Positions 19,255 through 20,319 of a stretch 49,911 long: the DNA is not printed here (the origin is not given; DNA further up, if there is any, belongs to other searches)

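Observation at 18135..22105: Translationally coupled four-gene multiheme cytochrome c / cytochrome b module with no catalytic partner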

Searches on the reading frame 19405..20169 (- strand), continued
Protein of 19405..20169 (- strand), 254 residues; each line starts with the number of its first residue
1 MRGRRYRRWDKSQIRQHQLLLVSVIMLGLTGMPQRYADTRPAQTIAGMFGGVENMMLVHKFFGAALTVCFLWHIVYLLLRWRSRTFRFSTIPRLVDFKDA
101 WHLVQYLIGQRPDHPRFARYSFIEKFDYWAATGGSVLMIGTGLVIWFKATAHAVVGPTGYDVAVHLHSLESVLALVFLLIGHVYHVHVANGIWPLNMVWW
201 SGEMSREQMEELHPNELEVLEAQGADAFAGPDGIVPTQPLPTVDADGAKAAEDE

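Call 29: find_homologous_proteins(query=A2, max_evalue=1e-10)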
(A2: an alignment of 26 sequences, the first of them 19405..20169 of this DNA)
Query A2 (26 sequences) (254 aa, profile of the alignment): 3402 proteins with E <= 1e-10 among 8000 candidates; the best 120 are listed.
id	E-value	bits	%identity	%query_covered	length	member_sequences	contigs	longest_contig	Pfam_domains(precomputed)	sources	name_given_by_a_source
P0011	9.8e-105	367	36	87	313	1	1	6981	PF01292.27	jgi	jgi:formate dehydrogenase subunit gamma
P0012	2.0e-104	366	35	91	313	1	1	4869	PF01292.27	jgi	jgi:cytochrome b subunit of formate dehydrogenase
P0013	2.1e-104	366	36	87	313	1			PF01292.27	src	-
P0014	4.0e-104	365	36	87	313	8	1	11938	PF01292.27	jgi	jgi:formate dehydrogenase subunit gamma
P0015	4.1e-104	365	37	85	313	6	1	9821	PF01292.27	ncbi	-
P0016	4.3e-104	365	36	89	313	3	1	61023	PF01292.27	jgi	jgi:cytochrome b subunit of formate dehydrogenase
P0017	5.3e-104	364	34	87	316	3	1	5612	PF01292.27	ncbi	-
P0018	5.5e-104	364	35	87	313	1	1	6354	PF01292.27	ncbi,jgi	-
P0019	6.0e-104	364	36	85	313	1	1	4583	PF01292.27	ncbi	-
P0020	7.3e-104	364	34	91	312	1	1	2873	PF01292.27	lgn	-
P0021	7.6e-104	364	36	90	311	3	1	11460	PF01292.27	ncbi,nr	ncbi:MAG TPA: cytochrome b/b6 domain-containing protein [Candidatus Deferrimicrobiaceae bacterium]|n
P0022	8.3e-104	364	35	88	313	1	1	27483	PF01292.27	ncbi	-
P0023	8.7e-104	364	36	87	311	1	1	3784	PF01292.27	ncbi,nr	ncbi:MAG: cytochrome b/b6 domain-containing protein [Thermodesulfobacteriota bacterium]|nr:cytochrom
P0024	9.2e-104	364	35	87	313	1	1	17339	PF01292.27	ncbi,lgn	ncbi:MAG: cytochrome b/b6 domain-containing protein [Candidatus Deferrimicrobiaceae bacterium]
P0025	9.2e-104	364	37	86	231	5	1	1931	PF01292.27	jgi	-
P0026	9.8e-104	364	35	87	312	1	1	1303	PF01292.27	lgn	-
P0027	9.9e-104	364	35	89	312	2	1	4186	PF01292.27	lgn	-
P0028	1.0e-103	363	35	87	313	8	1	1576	PF01292.27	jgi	jgi:formate dehydrogenase subunit gamma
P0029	1.1e-103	363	35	87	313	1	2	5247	PF01292.27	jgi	jgi:formate dehydrogenase subunit gamma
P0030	1.2e-103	363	35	87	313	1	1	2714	PF01292.27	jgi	-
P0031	1.3e-103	363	35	88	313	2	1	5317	PF01292.27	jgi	jgi:formate dehydrogenase subunit gamma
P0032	1.3e-103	363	35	87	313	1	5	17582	PF01292.27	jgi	jgi:formate dehydrogenase subunit gamma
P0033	1.3e-103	363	35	87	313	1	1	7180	PF01292.27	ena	-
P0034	1.3e-103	363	35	87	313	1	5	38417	PF01292.27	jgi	jgi:formate dehydrogenase subunit gamma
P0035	1.5e-103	363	35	87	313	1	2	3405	PF01292.27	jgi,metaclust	metaclust:\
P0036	1.5e-103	363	35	87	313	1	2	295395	PF01292.27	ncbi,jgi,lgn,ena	-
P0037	1.7e-103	363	35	87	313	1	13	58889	PF01292.27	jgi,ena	-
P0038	1.7e-103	363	35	87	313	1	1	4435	PF01292.27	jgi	-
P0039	1.7e-103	363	35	87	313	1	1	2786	PF01292.27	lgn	-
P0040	1.7e-103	363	35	87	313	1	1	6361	PF01292.27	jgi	-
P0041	1.8e-103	363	35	87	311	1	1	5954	PF01292.27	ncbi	ncbi:MAG: cytochrome b/b6 domain-containing protein [Candidatus Deferrimicrobiaceae bacterium]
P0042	1.8e-103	363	35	87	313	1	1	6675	PF01292.27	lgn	-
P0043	1.9e-103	363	35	91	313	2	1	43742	PF01292.27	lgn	-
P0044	1.9e-103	363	36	86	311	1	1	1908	PF01292.27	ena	-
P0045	2.0e-103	363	36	87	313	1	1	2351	PF01292.27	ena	-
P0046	2.0e-103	363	36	86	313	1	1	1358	PF01292.27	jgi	jgi:cytochrome b subunit of formate dehydrogenase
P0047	2.1e-103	362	35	92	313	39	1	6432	PF01292.27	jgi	jgi:formate dehydrogenase subunit gamma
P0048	2.3e-103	362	36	88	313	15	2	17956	PF01292.27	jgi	jgi:formate dehydrogenase subunit gamma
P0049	2.8e-103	362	36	89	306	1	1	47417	PF01292.27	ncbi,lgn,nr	ncbi:MAG: cytochrome b/b6 domain-containing protein [Deltaproteobacteria bacterium]|nr:MAG: cytochro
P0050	2.9e-103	362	35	88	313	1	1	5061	PF01292.27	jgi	jgi:formate dehydrogenase subunit gamma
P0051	3.1e-103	362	35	87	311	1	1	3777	PF01292.27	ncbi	-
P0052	3.1e-103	362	35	87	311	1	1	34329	PF01292.27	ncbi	-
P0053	4.3e-103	361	35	87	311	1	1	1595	PF01292.27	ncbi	-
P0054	4.5e-103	361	34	87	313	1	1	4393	PF01292.27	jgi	-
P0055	4.9e-103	361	37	87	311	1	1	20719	PF01292.27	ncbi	ncbi:MAG: cytochrome b/b6 domain-containing protein [Candidatus Deferrimicrobiaceae bacterium]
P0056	5.0e-103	361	37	87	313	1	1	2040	PF01292.27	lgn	-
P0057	5.0e-103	361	35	87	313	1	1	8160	PF01292.27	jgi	-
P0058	5.1e-103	361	34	90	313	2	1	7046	PF01292.27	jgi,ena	-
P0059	6.2e-103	361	36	87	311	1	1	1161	PF01292.27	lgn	-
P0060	7.6e-103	361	35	90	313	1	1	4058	PF01292.27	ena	-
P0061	7.8e-103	361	35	88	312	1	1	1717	PF01292.27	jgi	jgi:formate dehydrogenase subunit gamma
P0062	8.0e-103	361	36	88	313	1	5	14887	PF01292.27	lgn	-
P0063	8.0e-103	361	34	93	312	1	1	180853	PF01292.27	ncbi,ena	-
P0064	8.6e-103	360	35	87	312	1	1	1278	PF01292.27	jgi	-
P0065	9.0e-103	360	35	88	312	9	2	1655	PF01292.27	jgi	-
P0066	9.2e-103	360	37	88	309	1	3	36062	PF01292.27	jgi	-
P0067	1.1e-102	360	34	91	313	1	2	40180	PF01292.27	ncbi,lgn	ncbi:MAG: hypothetical protein Kow00128_21970 [Deltaproteobacteria bacterium]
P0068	1.1e-102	360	34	90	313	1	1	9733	PF01292.27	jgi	-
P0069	1.1e-102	360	34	90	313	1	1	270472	PF01292.27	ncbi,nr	ncbi:MAG: hypothetical protein XU12_C0001G0017 [Deltaproteobacteria bacterium CSP1-8]|nr:MAG: hypoth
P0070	1.1e-102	360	33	87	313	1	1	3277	PF01292.27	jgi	-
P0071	1.2e-102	360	34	91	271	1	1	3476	PF01292.27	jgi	jgi:formate dehydrogenase subunit gamma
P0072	1.2e-102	360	34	90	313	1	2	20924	PF01292.27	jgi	-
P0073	1.2e-102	360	35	88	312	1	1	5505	PF01292.27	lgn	-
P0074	1.2e-102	360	33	90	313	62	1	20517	PF01292.27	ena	-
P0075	1.2e-102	360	35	91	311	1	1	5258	PF01292.27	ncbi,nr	ncbi:MAG: cytochrome b/b6 domain-containing protein [Deltaproteobacteria bacterium]|nr:cytochrome b/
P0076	1.3e-102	360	35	90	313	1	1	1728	PF01292.27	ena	-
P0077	1.3e-102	360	35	90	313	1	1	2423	PF01292.27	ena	-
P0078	1.3e-102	360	36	88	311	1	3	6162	PF01292.27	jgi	jgi:cytochrome b subunit of formate dehydrogenase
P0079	1.3e-102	360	36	88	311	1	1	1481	PF01292.27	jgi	jgi:cytochrome b subunit of formate dehydrogenase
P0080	1.5e-102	360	35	91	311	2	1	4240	PF01292.27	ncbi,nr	ncbi:MAG: cytochrome b/b6 domain-containing protein [Deltaproteobacteria bacterium]|nr:cytochrome b/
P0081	1.5e-102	360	34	88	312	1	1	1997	PF01292.27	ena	-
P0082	1.6e-102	360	35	88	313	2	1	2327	PF01292.27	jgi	jgi:formate dehydrogenase subunit gamma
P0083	1.6e-102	360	35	87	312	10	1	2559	PF01292.27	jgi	-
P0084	1.8e-102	359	35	90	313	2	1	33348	PF01292.27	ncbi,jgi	-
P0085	1.9e-102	359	35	88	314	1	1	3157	PF01292.27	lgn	-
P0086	2.0e-102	359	36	88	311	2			PF01292.27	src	-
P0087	2.3e-102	359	35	90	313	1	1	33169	PF01292.27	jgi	-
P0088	2.6e-102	359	35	87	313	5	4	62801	PF01292.27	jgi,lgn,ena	-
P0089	2.8e-102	359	35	88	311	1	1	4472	PF01292.27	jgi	jgi:cytochrome b subunit of formate dehydrogenase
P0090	3.6e-102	358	34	87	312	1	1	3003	PF01292.27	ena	-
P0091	3.8e-102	358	34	87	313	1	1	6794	PF01292.27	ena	-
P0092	4.1e-102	358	35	91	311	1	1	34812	PF01292.27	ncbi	ncbi:MAG: cytochrome b/b6 domain-containing protein [Candidatus Deferrimicrobiaceae bacterium]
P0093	4.1e-102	358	35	89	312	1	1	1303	PF01292.27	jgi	jgi:cytochrome b subunit of formate dehydrogenase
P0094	4.9e-102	358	35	89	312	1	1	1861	PF01292.27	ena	-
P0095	5.1e-102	358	33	89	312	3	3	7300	PF01292.27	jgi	jgi:formate dehydrogenase subunit gamma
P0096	5.2e-102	358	35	85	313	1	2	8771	PF01292.27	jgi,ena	-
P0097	5.6e-102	358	34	87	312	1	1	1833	PF01292.27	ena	-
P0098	5.9e-102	358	32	87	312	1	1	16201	PF01292.27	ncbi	-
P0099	5.9e-102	358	35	90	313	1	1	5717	PF01292.27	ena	-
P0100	6.2e-102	358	35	86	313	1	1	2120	PF01292.27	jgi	jgi:formate dehydrogenase subunit gamma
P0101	6.5e-102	358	35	91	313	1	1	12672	PF01292.27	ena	-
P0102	6.5e-102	358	36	89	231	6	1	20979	PF01292.27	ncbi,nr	ncbi:MAG: hypothetical protein A2X88_01405 [Deltaproteobacteria bacterium GWC2_65_14]|nr:MAG: hypoth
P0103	6.6e-102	358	35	87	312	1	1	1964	PF01292.27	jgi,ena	-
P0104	7.1e-102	357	34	85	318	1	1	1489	PF01292.27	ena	-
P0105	7.6e-102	357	35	91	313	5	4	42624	PF01292.27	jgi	jgi:cytochrome b subunit of formate dehydrogenase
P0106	8.0e-102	357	32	87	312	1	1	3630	PF01292.27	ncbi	ncbi:MAG: formate dehydrogenase subunit gamma [Verrucomicrobiota bacterium]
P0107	8.0e-102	357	35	88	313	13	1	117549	PF01292.27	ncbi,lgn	-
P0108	8.9e-102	357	34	90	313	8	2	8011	PF01292.27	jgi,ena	jgi:cytochrome b subunit of formate dehydrogenase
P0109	9.1e-102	357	35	91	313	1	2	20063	PF01292.27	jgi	jgi:formate dehydrogenase subunit gamma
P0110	9.1e-102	357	35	87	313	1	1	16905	PF01292.27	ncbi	-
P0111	9.1e-102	357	35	87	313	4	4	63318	PF01292.27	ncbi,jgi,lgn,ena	jgi:formate dehydrogenase subunit gamma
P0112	9.2e-102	357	35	89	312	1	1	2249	PF01292.27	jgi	-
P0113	9.4e-102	357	34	87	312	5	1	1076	PF01292.27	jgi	-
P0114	9.7e-102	357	35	88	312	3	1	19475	PF01292.27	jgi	-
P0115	1.0e-101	357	32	90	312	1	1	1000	PF01292.27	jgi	jgi:cytochrome b subunit of formate dehydrogenase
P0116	1.0e-101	357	32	90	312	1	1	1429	PF01292.27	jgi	jgi:cytochrome b subunit of formate dehydrogenase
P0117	1.1e-101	357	34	91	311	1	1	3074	PF01292.27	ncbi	ncbi:MAG TPA: cytochrome b/b6 domain-containing protein [Candidatus Deferrimicrobium sp.]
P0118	1.1e-101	357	35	87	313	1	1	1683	PF01292.27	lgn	-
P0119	1.2e-101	357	34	89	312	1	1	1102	PF01292.27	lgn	-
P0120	1.3e-101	357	35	88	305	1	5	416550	PF01292.27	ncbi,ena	-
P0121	1.3e-101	357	34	89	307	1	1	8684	PF01292.27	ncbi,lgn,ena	-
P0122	1.4e-101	357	33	88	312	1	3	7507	PF01292.27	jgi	jgi:cytochrome b subunit of formate dehydrogenase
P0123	1.6e-101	356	37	89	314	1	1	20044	PF01292.27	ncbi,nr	ncbi:MAG: cytochrome b/b6 domain-containing protein [Deltaproteobacteria bacterium]|nr:cytochrome b/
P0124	1.6e-101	356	36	88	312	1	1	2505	PF01292.27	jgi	-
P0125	1.9e-101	356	35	88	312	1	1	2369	PF01292.27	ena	-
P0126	1.9e-101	356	35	89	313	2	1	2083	PF01292.27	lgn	-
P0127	2.0e-101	356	33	89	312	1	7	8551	PF01292.27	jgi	jgi:cytochrome b subunit of formate dehydrogenase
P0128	2.2e-101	356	35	88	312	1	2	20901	PF01292.27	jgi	jgi:cytochrome b subunit of formate dehydrogenase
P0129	2.2e-101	356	34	86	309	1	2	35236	PF01292.27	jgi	jgi:cytochrome b subunit of formate dehydrogenase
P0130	2.2e-101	356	33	89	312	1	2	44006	PF01292.27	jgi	jgi:cytochrome b subunit of formate dehydrogenase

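Call 53: predict_structure(alignment_id=A1)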
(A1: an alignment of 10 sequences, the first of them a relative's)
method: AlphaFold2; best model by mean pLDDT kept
length: 254 residues; sequences in the alignment: 10
mean_pLDDT: 76.3   pTM: 0.69
mean pLDDT of the five models: 76.3, 75.7, 74.2, 73.0, 72.0
residues with pLDDT >= 90: 30; 70-90: 174; 50-70: 18; < 50: 32
segments of 3 or more residues with pLDDT < 50: 228-254
pLDDT, mean of each block of 10 residues (from residue 1): 72 85 87 82 89 90 92 91 84 86 85 75 80 86 88 88 82 73 65 59 81 78 58 34 34 35
secondary structure, 60 per line:
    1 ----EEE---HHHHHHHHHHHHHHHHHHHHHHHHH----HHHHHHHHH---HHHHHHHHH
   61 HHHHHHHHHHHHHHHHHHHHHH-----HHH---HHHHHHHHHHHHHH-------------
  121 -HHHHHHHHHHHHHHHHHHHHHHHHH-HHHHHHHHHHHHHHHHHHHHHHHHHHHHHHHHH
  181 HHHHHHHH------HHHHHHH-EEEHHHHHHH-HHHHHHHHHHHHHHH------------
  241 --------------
elements in order: E5-7 H11-35 H40-48 H52-82 H94-107 H122-146 H148-188 H195-201 E203-205 H206-212 H214-228

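Call 57: fold_search(model_id=the predicted structure, library=pdb)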
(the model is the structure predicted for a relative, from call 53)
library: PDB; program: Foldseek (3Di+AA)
matches with E <= 10: 247; with E <= 0.001: 1
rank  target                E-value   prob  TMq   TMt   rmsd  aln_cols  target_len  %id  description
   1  1kqf_C                2.3e-06  1.00  0.70  0.80   3.6       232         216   18  FORMATE DEHYDROGENASE N FROM E. COLI (released 2002-03-15)
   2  4gd3_A                2.0e-01  0.99  0.38  0.51   6.8       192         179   20  Structure of E. coli hydrogenase-1 in complex with cytochrome b (released 2013-01-02)
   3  8gym_Qc               5.4e-01  0.47  0.31  0.20  16.2       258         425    8  Cryo-EM structure of Tetrahymena thermophila respiratory mega-complex MC IV2+(I+III2+II)2 (released 2023-06-14)
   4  6wyh_A                6.9e-01  0.33  0.19  0.26  19.0       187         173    9  Crystal structure of Human H-chain Ferritin variant 157C Delta C-star Modified with a RAFT Agent Soaked in an Acrylate (released 2020-11-11)
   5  7tgh_3C               8.3e-01  0.25  0.29  0.19  16.1       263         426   12  Cryo-EM structure of respiratory super-complex CI+III2 from Tetrahymena thermophila (released 2022-04-06)
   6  6hcy_A                1.1e+00  0.63  0.38  0.24  17.4       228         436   13  human STEAP4 bound to NADP, FAD, heme and Fe(III)-NTA. (released 2018-10-24)
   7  9i1x_A                1.1e+00  0.08  0.13  0.14  18.6       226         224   12  Crystal structure of the E. coli TetR family regulator CecR (released 2025-11-26)
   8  5up8                  1.2e+00  0.23  0.19  0.25  18.9       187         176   10  Crystal Structure of the Zn-bound Human Heavy-Chain variant 122H-delta C-star with para-benzenedihydroxamate (released 2017-06-21)
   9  8ucd_B                1.3e+00  0.51  0.37  0.39  16.2       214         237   16  Cryo-EM structure of human STEAP1 in complex with AMG 509 Fab (released 2023-11-22)
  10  9luw_A                1.3e+00  0.23  0.19  0.26  19.0       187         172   10  Enhancing Monodispersity and Thermal Stability of Human H-Ferritin for Improved Applications in Nanocarrier Systems (released 2026-03-04)
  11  9eqb                  1.3e+00  0.23  0.22  0.31  20.0       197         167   11  Iron loaded mitochondrial ferritin H57A/E61A/E64A variant exposed to oxygen for 20 minutes (released 2025-04-16)
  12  9i1a                  1.4e+00  0.21  0.22  0.31  19.9       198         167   13  Iron loaded human mitochondrial ferritin 20 minute oxygen soak (released 2026-01-28)
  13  8qq7                  1.5e+00  0.16  0.20  0.14  18.4       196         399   13  Structure of SpNOX: a Bacterial NADPH oxidase (released 2024-05-08)
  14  6g94_A                1.5e+00  0.85  0.39  0.56   7.3       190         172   19  Structure of E. coli hydrogenase-1 C19G variant in complex with cytochrome b (released 2018-06-13)
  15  9hyc                  1.5e+00  0.23  0.22  0.31  19.1       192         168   11  Iron loaded human mitochondrial ferritin 5 minute oxygen soak (released 2026-01-21)
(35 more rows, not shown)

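Call 59: search_solved_structures(query=A2, max_evalue=0.01, show_alignments=2)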
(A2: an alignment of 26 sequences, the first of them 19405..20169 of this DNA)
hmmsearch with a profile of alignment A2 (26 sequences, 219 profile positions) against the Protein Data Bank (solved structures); distinct sequences matched with E-value up to 0.01: 1.
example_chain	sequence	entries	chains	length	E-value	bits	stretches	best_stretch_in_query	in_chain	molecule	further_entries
1kqf_C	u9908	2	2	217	7.9e-11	45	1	3-218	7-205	FORMATE DEHYDROGENASE, NITRATE-INDUCIBLE, CYTOCHROME B556(FDN) SUBUNIT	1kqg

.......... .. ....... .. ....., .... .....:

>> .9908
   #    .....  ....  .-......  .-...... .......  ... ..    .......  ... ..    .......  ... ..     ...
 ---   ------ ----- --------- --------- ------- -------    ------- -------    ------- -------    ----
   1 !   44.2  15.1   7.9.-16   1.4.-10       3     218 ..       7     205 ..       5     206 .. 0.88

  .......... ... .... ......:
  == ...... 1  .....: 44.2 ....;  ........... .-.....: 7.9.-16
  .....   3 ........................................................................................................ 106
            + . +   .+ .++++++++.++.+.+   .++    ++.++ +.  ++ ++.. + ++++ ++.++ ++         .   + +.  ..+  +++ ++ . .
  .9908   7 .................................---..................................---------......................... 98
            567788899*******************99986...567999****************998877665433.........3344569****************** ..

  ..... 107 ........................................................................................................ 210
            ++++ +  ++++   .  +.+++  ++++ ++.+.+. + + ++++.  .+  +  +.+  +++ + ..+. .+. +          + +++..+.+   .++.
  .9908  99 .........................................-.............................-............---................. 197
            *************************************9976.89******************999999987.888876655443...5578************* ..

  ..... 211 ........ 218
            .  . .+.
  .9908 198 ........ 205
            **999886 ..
